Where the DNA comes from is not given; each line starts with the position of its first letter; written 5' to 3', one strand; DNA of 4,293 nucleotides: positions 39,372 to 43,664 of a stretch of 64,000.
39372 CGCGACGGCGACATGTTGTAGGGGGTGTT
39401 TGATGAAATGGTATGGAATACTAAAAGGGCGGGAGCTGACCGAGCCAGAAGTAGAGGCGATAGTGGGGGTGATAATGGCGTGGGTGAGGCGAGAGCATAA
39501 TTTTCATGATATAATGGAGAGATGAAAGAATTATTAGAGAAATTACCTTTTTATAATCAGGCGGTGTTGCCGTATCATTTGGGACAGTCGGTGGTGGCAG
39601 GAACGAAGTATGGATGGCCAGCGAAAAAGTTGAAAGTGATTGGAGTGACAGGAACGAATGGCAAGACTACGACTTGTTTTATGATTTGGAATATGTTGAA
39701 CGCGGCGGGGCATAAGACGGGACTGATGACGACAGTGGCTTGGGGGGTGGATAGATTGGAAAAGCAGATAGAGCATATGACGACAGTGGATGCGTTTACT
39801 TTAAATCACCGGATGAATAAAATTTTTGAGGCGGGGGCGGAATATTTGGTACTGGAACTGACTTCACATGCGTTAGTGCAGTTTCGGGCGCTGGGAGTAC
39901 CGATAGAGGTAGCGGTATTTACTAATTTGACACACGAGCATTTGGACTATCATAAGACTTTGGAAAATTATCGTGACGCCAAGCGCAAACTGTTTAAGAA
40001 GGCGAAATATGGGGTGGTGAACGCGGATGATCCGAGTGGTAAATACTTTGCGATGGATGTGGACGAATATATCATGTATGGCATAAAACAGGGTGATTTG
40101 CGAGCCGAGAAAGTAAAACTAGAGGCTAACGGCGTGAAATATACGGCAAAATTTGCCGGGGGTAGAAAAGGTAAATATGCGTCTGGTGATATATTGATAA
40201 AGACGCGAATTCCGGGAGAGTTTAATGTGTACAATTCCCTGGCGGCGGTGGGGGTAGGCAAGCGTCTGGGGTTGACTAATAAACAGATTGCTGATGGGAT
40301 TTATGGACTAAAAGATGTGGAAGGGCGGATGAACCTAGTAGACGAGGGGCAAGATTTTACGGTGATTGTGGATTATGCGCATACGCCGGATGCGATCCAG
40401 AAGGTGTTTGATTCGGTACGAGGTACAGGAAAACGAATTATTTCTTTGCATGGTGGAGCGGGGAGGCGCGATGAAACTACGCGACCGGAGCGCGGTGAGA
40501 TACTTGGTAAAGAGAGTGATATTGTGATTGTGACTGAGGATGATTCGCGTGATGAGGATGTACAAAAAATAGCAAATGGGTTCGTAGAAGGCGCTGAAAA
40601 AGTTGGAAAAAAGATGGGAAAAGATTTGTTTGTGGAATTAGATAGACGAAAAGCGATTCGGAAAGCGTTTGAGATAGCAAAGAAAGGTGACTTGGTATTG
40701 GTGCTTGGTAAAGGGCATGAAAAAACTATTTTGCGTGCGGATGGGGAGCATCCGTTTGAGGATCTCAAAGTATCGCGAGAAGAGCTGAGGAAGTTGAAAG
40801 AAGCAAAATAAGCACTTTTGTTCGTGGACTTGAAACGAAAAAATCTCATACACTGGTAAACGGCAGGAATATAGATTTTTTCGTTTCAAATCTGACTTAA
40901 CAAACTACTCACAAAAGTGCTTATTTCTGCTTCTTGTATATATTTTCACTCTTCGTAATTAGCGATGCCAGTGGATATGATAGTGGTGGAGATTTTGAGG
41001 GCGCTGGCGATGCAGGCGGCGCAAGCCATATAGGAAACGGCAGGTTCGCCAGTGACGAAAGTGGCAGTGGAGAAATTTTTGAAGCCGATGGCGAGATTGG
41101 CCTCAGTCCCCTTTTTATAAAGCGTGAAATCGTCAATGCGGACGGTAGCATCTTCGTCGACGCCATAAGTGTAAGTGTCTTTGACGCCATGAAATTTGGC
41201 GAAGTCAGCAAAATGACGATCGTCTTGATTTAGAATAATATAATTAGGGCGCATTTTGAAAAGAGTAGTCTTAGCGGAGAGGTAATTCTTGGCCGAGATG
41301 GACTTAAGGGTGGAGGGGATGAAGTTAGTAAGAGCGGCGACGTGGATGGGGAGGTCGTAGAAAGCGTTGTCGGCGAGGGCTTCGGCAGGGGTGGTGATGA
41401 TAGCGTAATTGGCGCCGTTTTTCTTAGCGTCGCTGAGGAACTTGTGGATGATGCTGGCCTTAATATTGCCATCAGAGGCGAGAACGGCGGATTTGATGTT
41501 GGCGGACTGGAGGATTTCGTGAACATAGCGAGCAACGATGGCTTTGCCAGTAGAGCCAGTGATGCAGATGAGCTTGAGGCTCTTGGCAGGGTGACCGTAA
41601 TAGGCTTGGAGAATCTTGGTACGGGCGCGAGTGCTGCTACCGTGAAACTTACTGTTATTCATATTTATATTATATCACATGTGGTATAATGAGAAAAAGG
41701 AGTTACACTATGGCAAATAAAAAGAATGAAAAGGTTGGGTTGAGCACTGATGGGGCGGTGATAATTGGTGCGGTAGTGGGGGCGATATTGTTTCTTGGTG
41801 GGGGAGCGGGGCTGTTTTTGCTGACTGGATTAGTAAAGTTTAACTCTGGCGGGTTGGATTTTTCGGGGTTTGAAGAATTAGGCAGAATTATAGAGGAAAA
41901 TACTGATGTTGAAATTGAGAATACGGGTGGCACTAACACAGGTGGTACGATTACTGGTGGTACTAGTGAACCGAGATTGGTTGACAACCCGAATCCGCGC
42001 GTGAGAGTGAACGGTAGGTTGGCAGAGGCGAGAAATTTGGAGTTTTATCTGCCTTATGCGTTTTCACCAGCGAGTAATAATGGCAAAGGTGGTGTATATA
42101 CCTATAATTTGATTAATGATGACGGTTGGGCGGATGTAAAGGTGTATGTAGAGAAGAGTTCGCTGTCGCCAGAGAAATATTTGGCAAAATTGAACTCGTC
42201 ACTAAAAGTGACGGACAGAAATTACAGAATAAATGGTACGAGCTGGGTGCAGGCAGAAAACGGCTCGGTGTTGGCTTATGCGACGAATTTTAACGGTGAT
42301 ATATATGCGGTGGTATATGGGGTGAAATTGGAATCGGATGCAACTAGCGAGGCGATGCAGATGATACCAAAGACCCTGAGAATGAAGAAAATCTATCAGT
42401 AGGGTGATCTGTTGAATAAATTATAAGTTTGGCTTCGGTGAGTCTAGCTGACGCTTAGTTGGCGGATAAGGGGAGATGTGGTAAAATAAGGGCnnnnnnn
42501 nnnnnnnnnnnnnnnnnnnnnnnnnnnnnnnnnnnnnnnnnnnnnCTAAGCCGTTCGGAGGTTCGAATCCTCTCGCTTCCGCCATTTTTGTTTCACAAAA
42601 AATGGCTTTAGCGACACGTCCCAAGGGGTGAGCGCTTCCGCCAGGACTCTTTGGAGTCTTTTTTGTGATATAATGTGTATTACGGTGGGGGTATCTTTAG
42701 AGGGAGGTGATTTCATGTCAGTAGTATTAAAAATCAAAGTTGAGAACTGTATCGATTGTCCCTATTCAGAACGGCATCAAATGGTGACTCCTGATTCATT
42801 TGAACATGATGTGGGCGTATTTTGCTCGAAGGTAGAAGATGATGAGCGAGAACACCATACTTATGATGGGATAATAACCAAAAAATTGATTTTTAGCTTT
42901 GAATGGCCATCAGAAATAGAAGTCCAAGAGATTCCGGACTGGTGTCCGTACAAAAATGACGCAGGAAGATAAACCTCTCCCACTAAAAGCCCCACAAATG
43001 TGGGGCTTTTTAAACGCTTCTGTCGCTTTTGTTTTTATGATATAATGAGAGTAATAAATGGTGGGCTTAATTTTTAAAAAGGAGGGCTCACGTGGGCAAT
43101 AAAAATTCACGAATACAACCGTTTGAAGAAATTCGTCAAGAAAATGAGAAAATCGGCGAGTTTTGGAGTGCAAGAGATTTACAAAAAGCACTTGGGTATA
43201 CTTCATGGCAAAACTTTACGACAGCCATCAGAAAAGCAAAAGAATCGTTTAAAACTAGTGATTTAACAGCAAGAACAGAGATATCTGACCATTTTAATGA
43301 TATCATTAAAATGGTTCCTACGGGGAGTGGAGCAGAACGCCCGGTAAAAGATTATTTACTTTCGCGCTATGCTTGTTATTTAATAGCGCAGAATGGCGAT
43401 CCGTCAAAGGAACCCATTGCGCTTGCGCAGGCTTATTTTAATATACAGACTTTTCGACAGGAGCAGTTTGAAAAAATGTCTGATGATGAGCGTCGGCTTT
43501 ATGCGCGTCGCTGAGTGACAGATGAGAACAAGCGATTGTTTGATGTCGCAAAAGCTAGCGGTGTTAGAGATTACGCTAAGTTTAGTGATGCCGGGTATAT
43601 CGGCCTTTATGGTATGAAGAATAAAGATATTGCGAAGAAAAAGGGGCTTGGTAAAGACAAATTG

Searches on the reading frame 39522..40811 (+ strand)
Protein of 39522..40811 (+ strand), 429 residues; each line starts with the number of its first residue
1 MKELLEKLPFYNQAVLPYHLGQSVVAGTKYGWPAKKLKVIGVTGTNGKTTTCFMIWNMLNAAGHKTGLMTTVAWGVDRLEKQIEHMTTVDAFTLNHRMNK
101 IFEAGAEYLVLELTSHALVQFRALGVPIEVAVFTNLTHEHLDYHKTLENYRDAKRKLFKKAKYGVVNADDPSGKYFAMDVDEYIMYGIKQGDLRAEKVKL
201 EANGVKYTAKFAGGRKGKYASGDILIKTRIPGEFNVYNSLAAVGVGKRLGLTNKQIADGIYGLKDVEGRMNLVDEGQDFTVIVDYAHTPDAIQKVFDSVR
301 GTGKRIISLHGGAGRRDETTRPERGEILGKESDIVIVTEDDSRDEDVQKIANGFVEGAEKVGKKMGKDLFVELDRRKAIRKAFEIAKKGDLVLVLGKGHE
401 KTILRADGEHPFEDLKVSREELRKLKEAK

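Call 44: search_protein_families(library=pfam, proteins=[window:39522-40811:+], max_evalue=0.001)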
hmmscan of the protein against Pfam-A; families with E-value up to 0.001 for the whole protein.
window:39522-40811:+ (429 aa): 2 families
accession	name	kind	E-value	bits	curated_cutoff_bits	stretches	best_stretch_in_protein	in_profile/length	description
PF08245.18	Mur_ligase_M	-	6.8e-45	153.9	24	1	42-245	1-199/200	Mur ligase middle domain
PF02875.26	Mur_ligase_C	-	5.4e-26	92.3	28.4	1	268-398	1-127/127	Mur ligase, glutamate ligase domain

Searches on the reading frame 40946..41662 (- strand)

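Call 92: search_protein_families(library=pfam, proteins=[window:40946-41662:-], max_evalue=0.001)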
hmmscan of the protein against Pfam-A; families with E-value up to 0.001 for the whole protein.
window:40946-41662:- (238 aa): 1 family
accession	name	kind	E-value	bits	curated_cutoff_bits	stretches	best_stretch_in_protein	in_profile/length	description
PF08245.18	Mur_ligase_M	-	2.6e-16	60.6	24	1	34-218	1-199/200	Mur ligase middle domain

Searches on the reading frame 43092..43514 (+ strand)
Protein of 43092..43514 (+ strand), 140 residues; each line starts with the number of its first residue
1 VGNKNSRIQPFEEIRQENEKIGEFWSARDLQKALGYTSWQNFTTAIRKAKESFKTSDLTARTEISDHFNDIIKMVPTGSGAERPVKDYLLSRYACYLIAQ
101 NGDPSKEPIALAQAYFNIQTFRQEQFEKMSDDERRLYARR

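Call 92: search_protein_families(library=pfam, proteins=[window:43092-43514:+], max_evalue=0.001)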
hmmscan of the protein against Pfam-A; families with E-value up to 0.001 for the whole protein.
window:43092-43514:+ (140 aa): 1 family
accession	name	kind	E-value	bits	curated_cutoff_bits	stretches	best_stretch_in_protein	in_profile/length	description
PF02498.22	Bro-N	-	4.3e-09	37.3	25.6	1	13-107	1-83/96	BRO family, N-terminal domain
